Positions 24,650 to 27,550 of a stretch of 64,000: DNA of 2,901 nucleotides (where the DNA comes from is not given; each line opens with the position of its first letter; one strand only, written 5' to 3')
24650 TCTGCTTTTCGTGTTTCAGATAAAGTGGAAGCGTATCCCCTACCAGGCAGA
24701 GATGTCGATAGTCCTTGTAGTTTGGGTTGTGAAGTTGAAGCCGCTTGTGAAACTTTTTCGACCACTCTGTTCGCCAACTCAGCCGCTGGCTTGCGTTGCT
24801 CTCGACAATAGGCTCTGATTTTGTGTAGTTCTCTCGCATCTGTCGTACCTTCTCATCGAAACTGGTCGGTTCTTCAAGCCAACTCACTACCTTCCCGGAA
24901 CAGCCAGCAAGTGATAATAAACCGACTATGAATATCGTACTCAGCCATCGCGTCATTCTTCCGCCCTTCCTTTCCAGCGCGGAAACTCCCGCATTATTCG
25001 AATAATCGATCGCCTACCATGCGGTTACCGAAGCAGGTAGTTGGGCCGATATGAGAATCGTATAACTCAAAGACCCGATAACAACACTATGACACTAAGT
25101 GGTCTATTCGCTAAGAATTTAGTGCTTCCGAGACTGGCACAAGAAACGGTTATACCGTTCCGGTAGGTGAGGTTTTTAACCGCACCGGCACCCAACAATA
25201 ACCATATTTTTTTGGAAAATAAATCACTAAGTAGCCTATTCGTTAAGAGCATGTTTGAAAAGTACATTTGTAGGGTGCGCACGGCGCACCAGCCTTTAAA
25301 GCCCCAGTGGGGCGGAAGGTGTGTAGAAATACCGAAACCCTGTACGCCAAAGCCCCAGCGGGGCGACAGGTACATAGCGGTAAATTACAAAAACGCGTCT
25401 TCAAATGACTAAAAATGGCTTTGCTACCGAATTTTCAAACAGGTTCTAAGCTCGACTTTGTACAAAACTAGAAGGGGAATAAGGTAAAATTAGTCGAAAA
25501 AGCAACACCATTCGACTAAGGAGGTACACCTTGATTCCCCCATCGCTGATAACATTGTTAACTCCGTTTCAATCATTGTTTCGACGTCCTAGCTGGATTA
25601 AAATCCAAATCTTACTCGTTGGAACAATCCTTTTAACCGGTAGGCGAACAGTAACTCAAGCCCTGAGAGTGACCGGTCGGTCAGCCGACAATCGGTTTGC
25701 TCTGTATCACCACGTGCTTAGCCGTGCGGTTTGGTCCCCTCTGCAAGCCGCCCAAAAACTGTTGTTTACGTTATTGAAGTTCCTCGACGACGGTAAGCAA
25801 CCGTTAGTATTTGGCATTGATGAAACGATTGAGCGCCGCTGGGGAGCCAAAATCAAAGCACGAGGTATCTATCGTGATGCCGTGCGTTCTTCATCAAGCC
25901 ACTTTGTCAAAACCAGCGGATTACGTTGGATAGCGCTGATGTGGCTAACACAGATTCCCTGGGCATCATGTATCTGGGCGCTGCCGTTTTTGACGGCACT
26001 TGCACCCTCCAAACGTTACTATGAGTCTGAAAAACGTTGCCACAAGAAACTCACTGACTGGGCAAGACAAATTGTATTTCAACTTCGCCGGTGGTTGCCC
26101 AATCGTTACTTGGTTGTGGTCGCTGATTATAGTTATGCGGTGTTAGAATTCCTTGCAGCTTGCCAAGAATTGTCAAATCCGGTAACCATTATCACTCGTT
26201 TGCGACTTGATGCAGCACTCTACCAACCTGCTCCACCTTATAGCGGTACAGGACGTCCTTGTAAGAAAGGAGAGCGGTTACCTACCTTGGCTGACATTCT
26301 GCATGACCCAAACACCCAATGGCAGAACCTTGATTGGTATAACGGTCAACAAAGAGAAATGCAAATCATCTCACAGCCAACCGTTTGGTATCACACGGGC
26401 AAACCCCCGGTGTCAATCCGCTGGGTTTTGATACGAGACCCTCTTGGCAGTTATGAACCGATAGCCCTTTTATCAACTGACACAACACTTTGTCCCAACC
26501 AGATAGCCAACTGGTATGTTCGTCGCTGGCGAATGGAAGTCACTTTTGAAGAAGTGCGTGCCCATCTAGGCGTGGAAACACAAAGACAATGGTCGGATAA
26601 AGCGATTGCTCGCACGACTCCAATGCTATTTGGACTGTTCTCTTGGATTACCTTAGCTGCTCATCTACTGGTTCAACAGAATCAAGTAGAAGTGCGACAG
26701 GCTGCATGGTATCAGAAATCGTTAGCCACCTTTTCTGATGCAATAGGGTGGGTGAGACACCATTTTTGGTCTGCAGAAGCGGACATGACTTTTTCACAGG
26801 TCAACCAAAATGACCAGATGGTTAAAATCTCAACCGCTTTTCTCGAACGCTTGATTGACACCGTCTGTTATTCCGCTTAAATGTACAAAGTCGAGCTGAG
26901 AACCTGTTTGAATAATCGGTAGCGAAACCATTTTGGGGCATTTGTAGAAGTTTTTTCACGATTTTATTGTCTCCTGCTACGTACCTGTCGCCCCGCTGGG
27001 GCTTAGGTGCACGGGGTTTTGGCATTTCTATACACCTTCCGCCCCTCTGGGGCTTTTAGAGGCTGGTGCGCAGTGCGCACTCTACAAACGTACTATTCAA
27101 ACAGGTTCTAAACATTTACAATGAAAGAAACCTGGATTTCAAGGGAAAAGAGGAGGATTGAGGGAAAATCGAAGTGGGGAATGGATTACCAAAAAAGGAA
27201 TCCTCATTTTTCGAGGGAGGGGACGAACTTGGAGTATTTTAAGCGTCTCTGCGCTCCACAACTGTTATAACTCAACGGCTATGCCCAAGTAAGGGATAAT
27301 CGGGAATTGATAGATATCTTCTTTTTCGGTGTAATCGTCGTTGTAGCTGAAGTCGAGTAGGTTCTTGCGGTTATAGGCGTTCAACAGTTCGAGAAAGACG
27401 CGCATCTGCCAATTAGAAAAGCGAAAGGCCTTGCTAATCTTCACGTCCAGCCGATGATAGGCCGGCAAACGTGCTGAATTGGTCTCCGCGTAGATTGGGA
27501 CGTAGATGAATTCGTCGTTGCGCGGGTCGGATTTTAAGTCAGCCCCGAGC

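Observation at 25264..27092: Insertion sequence with unusually long (about 210 bp) terminal inverted repeats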

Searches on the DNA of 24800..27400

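Call 42: search_rna_families(source=window, start=24800, end=27400, threshold=evalue, max_evalue=1)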
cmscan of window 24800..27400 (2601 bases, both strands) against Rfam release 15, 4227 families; matches with E-value up to 1: 0.
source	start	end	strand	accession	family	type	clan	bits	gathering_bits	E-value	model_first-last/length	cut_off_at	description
